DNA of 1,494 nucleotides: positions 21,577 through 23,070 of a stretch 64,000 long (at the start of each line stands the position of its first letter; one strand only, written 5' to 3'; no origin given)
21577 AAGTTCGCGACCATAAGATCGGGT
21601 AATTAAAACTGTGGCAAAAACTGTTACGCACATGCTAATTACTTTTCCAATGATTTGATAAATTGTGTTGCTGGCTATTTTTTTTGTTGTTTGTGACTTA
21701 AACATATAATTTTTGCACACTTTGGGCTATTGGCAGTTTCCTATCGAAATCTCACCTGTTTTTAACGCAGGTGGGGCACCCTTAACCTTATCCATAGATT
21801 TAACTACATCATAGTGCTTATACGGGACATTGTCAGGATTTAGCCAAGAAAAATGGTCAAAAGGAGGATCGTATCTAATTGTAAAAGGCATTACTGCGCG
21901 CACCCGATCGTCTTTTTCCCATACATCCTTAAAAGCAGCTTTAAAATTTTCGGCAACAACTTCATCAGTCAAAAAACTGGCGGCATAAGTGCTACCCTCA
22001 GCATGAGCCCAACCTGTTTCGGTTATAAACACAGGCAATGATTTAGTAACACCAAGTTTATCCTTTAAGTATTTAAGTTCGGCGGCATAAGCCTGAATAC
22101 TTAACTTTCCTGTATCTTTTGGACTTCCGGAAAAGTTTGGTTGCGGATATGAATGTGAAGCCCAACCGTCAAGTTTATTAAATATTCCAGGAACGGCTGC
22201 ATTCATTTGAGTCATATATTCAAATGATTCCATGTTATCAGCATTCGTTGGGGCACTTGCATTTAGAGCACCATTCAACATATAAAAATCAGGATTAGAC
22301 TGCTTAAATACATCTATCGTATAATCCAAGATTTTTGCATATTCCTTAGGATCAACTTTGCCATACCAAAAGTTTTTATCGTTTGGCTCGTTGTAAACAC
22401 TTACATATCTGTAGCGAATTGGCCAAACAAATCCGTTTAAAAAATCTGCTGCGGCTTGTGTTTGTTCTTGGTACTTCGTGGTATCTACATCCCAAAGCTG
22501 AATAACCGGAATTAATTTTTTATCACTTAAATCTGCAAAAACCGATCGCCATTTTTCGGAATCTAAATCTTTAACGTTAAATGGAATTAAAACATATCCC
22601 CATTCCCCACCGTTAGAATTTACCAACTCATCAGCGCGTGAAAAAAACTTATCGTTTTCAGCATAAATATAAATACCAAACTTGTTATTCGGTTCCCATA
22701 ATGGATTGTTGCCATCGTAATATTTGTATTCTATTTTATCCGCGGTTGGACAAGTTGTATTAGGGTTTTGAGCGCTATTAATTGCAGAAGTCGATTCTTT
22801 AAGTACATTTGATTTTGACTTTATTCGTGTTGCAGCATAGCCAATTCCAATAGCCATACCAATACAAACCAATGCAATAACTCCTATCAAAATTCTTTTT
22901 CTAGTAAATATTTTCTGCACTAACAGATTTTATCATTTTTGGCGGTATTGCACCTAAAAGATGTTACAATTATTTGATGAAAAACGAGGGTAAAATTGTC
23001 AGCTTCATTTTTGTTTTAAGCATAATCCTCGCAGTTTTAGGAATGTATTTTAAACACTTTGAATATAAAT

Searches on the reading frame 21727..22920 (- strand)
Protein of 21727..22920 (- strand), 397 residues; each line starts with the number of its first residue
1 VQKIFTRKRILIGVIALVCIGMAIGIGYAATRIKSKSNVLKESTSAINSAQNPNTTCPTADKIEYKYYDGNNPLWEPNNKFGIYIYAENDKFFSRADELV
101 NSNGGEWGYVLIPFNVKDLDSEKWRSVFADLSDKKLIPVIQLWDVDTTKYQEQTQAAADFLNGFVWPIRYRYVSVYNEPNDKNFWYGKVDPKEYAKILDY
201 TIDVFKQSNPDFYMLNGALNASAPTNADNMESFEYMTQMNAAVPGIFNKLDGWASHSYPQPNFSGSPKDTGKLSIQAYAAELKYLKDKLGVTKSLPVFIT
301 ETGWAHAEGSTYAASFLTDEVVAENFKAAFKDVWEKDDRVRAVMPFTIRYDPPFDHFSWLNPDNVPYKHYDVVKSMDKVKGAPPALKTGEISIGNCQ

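Call 60: search_protein_families(library=pfam, proteins=[window:21727-22920:-], max_evalue=0.0001)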
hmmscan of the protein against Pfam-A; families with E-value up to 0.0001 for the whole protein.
window:21727-22920:- (397 aa): 0 families

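Call 69: search_protein_families(library=pfam, proteins=[window:21727-22920:-], max_evalue=0.01)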
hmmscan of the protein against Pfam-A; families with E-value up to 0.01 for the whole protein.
window:21727-22920:- (397 aa): 1 family
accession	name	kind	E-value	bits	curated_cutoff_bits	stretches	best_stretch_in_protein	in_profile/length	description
PF01229.23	Glyco_hydro_39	-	0.00071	18.9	26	1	174-308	153-279/472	Glycosyl hydrolases family 39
